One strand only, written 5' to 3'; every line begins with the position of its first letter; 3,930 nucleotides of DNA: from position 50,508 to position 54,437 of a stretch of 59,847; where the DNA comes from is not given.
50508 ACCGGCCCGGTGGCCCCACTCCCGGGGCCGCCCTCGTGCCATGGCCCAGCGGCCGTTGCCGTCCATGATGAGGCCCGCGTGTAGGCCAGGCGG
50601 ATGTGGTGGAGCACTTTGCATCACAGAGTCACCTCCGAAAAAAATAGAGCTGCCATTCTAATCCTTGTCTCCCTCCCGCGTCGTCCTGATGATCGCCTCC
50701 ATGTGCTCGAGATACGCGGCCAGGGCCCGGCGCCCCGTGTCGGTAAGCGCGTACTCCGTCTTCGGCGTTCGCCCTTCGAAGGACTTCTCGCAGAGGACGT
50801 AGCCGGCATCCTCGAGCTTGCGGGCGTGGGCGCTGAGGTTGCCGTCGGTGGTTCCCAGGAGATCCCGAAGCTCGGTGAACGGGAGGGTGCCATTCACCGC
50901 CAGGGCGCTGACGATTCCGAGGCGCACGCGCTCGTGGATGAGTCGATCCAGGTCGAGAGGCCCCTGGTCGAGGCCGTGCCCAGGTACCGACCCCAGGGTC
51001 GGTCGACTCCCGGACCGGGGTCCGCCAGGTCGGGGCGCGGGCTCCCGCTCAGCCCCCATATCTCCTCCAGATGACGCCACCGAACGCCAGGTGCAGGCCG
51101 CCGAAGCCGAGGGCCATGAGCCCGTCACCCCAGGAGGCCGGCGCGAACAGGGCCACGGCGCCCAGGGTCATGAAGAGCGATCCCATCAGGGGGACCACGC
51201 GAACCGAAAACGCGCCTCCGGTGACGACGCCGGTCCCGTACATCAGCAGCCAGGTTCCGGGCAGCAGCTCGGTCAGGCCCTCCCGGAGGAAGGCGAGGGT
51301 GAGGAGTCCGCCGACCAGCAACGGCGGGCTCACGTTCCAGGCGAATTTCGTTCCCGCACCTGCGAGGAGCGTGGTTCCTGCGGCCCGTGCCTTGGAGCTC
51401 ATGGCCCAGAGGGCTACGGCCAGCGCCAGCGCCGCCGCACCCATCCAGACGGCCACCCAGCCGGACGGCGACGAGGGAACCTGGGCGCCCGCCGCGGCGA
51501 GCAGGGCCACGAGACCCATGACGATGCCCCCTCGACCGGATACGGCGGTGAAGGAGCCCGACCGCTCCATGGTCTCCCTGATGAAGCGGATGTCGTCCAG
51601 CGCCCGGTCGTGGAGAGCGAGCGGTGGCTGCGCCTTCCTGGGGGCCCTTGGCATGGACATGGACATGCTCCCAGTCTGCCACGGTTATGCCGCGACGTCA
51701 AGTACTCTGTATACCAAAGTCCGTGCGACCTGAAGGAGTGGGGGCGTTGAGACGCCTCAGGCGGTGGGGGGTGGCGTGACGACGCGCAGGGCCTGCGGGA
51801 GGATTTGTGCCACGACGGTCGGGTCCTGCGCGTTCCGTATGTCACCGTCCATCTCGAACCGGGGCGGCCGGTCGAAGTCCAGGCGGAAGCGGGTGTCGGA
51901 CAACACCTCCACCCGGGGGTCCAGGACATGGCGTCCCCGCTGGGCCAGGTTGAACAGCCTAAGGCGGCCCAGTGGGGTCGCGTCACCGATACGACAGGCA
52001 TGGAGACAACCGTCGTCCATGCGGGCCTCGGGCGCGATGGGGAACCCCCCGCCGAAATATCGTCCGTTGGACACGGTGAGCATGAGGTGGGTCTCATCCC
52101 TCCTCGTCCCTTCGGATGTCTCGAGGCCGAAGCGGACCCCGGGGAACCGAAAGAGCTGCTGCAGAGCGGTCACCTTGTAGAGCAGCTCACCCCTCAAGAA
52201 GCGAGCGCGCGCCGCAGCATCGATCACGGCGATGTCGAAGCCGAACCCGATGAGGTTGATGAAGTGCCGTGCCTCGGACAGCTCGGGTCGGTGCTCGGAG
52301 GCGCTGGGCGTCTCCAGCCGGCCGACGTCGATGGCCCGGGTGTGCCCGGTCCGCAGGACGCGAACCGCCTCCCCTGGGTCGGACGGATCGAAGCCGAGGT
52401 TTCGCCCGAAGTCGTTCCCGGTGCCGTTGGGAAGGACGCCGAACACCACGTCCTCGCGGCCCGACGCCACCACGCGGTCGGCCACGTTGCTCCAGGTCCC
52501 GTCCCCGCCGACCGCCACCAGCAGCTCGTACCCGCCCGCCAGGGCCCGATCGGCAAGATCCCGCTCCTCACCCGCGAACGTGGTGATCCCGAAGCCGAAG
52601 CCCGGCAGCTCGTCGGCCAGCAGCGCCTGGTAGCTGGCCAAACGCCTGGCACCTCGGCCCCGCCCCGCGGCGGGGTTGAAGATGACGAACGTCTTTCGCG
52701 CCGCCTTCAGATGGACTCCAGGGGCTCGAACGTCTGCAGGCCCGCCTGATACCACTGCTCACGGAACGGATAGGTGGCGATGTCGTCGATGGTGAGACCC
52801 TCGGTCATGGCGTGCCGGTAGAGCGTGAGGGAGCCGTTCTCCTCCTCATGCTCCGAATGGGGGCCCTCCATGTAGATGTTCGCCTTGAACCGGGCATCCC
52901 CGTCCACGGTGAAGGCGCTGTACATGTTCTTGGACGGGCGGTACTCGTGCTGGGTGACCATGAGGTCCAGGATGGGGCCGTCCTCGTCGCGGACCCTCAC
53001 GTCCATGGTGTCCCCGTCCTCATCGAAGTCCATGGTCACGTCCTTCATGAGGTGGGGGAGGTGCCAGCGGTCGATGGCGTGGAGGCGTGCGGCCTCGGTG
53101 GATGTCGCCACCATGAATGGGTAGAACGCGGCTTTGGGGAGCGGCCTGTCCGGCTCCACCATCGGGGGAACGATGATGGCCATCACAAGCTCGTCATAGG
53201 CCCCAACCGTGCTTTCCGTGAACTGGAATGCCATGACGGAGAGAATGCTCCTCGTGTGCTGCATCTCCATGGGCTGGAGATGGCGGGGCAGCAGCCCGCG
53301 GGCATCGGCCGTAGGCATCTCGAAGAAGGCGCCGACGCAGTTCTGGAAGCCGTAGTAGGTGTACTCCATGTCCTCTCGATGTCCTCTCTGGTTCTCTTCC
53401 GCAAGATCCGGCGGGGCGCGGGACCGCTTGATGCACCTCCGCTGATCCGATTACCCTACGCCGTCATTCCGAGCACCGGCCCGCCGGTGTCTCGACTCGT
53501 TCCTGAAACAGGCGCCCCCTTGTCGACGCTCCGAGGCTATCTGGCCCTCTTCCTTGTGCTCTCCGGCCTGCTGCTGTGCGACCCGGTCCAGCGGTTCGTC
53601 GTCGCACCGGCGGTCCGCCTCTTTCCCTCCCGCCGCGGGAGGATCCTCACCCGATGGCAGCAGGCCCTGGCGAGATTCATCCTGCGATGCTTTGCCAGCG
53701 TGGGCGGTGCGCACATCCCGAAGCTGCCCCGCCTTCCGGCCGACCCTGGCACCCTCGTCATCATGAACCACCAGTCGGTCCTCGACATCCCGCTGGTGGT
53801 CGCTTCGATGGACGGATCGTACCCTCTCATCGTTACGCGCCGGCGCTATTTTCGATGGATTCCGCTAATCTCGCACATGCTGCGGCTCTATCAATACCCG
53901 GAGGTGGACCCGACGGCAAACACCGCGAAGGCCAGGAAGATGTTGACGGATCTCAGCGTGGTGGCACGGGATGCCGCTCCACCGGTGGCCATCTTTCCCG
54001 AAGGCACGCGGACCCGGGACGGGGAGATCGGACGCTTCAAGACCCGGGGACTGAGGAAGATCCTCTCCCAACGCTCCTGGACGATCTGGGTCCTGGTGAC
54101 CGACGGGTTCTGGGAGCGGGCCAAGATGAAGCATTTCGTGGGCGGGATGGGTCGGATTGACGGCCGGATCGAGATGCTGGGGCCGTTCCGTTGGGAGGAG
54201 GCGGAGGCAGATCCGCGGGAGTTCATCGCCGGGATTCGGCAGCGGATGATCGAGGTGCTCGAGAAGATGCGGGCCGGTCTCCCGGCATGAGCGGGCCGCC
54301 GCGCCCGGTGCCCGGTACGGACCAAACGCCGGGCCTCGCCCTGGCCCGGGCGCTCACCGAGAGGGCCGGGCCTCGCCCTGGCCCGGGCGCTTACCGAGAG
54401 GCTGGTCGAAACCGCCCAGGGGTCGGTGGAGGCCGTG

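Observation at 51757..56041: Phospholipid gene cluster built around a Tam41/Mmp37-like nucleotidyltransferase rather than CdsA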

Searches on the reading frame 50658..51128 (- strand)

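Call 58: search_protein_families(library=pfam, max_evalue=0.001, proteins=[window:50658-51128:-])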
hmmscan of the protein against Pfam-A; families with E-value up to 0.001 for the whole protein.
window:50658-51128:- (156 aa): 9 families
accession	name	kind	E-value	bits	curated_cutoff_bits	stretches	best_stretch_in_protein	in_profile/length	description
PF13601.12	HTH_34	-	2.6e-25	88.8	27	1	68-147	1-80/80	Winged helix DNA-binding domain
PF12840.13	HTH_20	-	7.3e-06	26.3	27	1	65-109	3-46/51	Helix-turn-helix domain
PF01638.23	HxlR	-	1e-05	25.7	20.8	1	65-148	3-84/91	HxlR-like helix-turn-helix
PF13412.12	HTH_24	-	1.4e-05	25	21.9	1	69-111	5-47/48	Winged helix-turn-helix DNA-binding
PF09107.17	SelB-wing_3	-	1.5e-05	24.9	23.2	0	128-155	17-44/47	Elongation factor SelB, winged helix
PF01022.26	HTH_5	-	5.7e-05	23.4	22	1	69-111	4-45/47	Bacterial regulatory protein, arsR family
PF12802.13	MarR_2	-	0.0001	22.8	27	1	70-111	8-50/61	MarR family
PF01047.28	MarR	-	0.00037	20.8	24.6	0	72-111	8-47/59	MarR family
PF03551.20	PadR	-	0.00083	19.8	27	0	96-137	32-74/75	Transcriptional regulator PadR-like family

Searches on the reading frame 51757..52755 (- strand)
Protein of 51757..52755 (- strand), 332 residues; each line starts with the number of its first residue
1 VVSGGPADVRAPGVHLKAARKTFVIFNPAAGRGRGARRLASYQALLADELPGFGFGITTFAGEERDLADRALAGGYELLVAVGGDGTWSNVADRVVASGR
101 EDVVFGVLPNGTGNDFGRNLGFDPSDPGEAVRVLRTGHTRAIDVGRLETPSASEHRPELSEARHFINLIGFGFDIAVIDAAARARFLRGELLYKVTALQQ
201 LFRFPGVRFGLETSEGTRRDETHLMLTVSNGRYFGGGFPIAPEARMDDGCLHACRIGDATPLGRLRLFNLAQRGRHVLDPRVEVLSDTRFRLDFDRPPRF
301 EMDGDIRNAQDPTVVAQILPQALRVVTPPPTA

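Call 6: search_protein_families(library=pfam, max_evalue=1, proteins=[window:51757-52755:-])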
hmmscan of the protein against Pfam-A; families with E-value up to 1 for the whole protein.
window:51757-52755:- (332 aa): 4 families
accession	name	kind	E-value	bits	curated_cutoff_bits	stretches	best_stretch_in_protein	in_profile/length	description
PF19279.4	YegS_C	-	8.3e-27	94.3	27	1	169-326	3-157/158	YegS C-terminal NAD kinase beta sandwich-like domain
PF00781.29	DAGK_cat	-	1.8e-25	89.4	23.6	1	22-146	2-124/125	Diacylglycerol kinase catalytic domain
PF19768.4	DUF6255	-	0.024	15.5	25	1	35-73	24-59/70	Family of unknown function (DUF6255)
PF01513.26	NAD_kinase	-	0.21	12.3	25.5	1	64-94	61-91/130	ATP-NAD kinase N-terminal domain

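Call 7: search_protein_families(library=ncbifam, max_evalue=1, proteins=[window:51757-52755:-])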
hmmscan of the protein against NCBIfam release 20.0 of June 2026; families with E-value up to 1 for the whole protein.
window:51757-52755:- (332 aa): 11 families
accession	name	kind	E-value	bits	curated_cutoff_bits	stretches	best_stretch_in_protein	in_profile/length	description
TIGR00147.1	TIGR00147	subfamily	2.3e-36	125.3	118.65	1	20-329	2-296/296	YegS/Rv2252/BmrU family lipid kinase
NF009604.0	PRK13057.1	equivalog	2.2e-35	122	274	1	20-330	9-297/302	lipid kinase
NF008882.0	PRK11914.1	equivalog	3.4e-32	111.8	302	1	20-328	9-303/306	diacylglycerol kinase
NF009874.0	PRK13337.1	equivalog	4.5e-27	94.7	385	1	21-305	4-273/305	diacylglycerol kinase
NF009602.0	PRK13054.1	equivalog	5.6e-27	94.6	284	1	61-329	42-294/301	lipid kinase YegS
NF002033.0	PRK00861.1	subfamily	2.2e-26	92.3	293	1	16-329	8-306/328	putative lipid kinase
NF009603.0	PRK13055.1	subfamily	1.8e-24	86.3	342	1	20-300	3-272/335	diacylglycerol kinase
TIGR03702.1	lip_kinase_YegS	equivalog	5.7e-20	71.6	387.45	1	57-329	34-290/295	lipid kinase YegS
NF040993.1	MamU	equivalog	5.1e-17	62.2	400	1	25-328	6-295/296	lipid kinase MamU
NF009605.0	PRK13059.1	equivalog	1.6e-15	56.9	313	1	63-304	44-270/295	putative lipid kinase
NF009025.0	PRK12361.1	equivalog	3.3e-11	42.1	505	1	16-211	238-420/546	hypothetical protein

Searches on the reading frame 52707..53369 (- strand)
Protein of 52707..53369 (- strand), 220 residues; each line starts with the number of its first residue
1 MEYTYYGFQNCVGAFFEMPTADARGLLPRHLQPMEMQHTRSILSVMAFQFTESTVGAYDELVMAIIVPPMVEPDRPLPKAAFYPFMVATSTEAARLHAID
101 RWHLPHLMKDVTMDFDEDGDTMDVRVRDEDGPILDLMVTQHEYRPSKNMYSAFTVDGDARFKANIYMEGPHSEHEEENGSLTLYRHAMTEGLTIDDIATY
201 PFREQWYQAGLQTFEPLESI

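Call 6: search_protein_families(library=pfam, max_evalue=1, proteins=[window:52707-53369:-])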
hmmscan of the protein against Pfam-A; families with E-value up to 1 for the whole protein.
window:52707-53369:- (220 aa): 1 family
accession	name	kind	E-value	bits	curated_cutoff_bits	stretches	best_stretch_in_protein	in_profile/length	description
PF06314.16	ADC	-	1.5e-06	28.3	29.8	1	9-146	21-147/238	Acetoacetate decarboxylase (ADC)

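Call 7: search_protein_families(library=ncbifam, max_evalue=1, proteins=[window:52707-53369:-])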
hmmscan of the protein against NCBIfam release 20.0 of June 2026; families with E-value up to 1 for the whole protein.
window:52707-53369:- (220 aa): 0 families

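Call 85: search_solved_structures(query=A5, max_evalue=1, show_alignments=2)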
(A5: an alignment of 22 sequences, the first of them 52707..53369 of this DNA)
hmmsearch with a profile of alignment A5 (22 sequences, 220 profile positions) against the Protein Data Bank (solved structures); distinct sequences matched with E-value up to 1: 19.
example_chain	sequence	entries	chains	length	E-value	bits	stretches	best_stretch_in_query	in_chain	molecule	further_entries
4wha_A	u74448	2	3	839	0.23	14.2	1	79-125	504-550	Seed linoleate 13S-lipoxygenase-1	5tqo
5tqn_A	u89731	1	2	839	0.24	14.2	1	79-125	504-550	Seed linoleate 13S-lipoxygenase-1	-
3bne_A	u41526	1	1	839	0.32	13.7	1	79-125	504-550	Seed lipoxygenase-1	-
3bnc_A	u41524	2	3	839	0.39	13.5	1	79-123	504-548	Seed lipoxygenase-1 | Seed linoleate 13S-lipoxygenase-1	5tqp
7soi_A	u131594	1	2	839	0.41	13.4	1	79-123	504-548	Lipoxygenase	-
3bnd_A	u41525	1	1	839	0.42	13.4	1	79-122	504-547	Seed lipoxygenase-1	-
3bnb_A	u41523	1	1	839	0.44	13.3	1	79-121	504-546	Seed lipoxygenase-1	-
5tr0_A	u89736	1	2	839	0.44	13.3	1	79-121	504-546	Seed linoleate 13S-lipoxygenase-1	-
3pzw_A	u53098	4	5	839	0.45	13.3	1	79-121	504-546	Seed lipoxygenase-1 | Seed linoleate 13S-lipoxygenase-1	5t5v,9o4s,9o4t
1fgo_A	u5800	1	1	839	0.45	13.3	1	79-121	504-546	SEED LIPOXYGENASE-1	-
1f8n_A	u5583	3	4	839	0.45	13.3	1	79-121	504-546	LIPOXYGENASE-1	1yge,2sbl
1fgm_A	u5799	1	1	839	0.45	13.3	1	79-121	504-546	SEED LIPOXYGENASE-1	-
1y4k_A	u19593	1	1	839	0.45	13.3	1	79-121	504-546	Seed lipoxygenase-1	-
1fgt_A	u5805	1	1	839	0.45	13.3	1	79-121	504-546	SEED LIPOXYGENASE-1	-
1fgr_A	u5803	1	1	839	0.45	13.3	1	79-121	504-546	SEED LIPOXYGENASE-1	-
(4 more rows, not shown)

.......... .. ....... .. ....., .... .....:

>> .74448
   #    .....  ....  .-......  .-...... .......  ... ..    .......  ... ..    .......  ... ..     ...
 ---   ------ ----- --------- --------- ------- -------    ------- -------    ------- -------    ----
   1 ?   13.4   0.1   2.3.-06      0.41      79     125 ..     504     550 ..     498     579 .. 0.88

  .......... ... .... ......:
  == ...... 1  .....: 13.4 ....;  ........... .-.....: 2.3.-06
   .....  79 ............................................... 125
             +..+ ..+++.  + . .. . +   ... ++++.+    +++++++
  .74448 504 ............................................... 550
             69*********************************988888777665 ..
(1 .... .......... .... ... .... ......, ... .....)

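Call 92: predict_structure(protein=window:52707-53369:-)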
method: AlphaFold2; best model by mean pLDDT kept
length: 220 residues; sequences in the alignment: 1
mean_pLDDT: 41.6   pTM: 0.46
mean pLDDT of the five models: 41.6, 37.5, 33.2, 32.9, 31.1
residues with pLDDT >= 90: 0; 70-90: 19; 50-70: 39; < 50: 162
segments of 3 or more residues with pLDDT < 50: 1-62, 67-85, 89-95, 97-107, 143-150, 168-220
pLDDT, mean of each block of 10 residues (from residue 1): 24 26 25 22 38 34 48 41 48 46 47 72 70 69 46 58 50 35 33 36 27 22
secondary structure, 60 per line:
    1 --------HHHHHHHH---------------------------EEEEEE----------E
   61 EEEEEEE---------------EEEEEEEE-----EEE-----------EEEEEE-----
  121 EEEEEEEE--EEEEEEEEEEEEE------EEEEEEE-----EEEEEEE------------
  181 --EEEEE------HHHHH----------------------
elements in order: H9-16 E44-49 E60-67 E83-90 E96-98 E110-115 E121-128 E131-143 E150-156 E162-168 E183-187 H194-198

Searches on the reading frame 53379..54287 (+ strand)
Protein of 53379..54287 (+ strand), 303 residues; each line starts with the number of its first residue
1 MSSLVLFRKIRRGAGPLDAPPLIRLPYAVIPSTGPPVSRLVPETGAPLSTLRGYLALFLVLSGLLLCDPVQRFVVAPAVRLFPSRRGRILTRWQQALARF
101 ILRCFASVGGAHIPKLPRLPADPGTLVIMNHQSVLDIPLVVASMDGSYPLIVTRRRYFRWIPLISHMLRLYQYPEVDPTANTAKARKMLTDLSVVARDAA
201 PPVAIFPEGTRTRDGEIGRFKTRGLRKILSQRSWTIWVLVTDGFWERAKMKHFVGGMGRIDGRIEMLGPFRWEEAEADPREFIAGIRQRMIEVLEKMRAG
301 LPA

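Call 6: search_protein_families(library=pfam, max_evalue=1, proteins=[window:53379-54287:+])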
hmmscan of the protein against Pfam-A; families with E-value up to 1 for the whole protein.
window:53379-54287:+ (303 aa): 1 family
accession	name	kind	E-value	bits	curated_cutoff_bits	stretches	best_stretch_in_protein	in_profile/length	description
PF01553.26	Acyltransferase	-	7.9e-15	55.3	23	1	118-222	9-113/132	Acyltransferase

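Call 7: search_protein_families(library=ncbifam, max_evalue=1, proteins=[window:53379-54287:+])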
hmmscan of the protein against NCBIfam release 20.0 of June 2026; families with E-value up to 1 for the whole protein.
window:53379-54287:+ (303 aa): 6 families
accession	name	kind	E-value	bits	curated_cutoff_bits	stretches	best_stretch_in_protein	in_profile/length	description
TIGR00530.1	AGP_acyltrn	subfamily_domain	1.5e-12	47.4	102.95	1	119-222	12-111/130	1-acylglycerol-3-phosphate O-acyltransferase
NF006386.0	PRK08633.1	equivalog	1.6e-12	46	1221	1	56-247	376-557/1147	acyl-[ACP]--phospholipid O-acyltransferase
NF005291.0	PRK06814.1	equivalog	5.3e-05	21.3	1349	1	96-215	426-538/1140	acyl-[ACP]--phospholipid O-acyltransferase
NF011593.0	PRK15018.1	equivalog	0.00012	21.9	501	1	126-242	68-181/245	1-acylglycerol-3-phosphate O-acyltransferase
NF010621.0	PRK14014.1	domain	0.027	13.6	186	1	102-175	67-140/301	acetyltransferase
NF058536.1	LPAAT_acyl_YihG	equivalog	0.028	13.7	260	1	88-164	49-124/290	1-acylglycerol-3-phosphate O-acyltransferase, YihG family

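Call 34: search_solved_structures(query=window:53379-54287:+, max_evalue=0.01)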
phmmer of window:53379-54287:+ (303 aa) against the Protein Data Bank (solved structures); distinct sequences matched with E-value up to 0.01: 1.
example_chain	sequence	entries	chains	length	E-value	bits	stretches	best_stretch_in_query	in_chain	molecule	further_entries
5kym_A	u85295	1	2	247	5.9e-07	32.1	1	116-227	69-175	1-acyl-sn-glycerol-3-phosphate acyltransferase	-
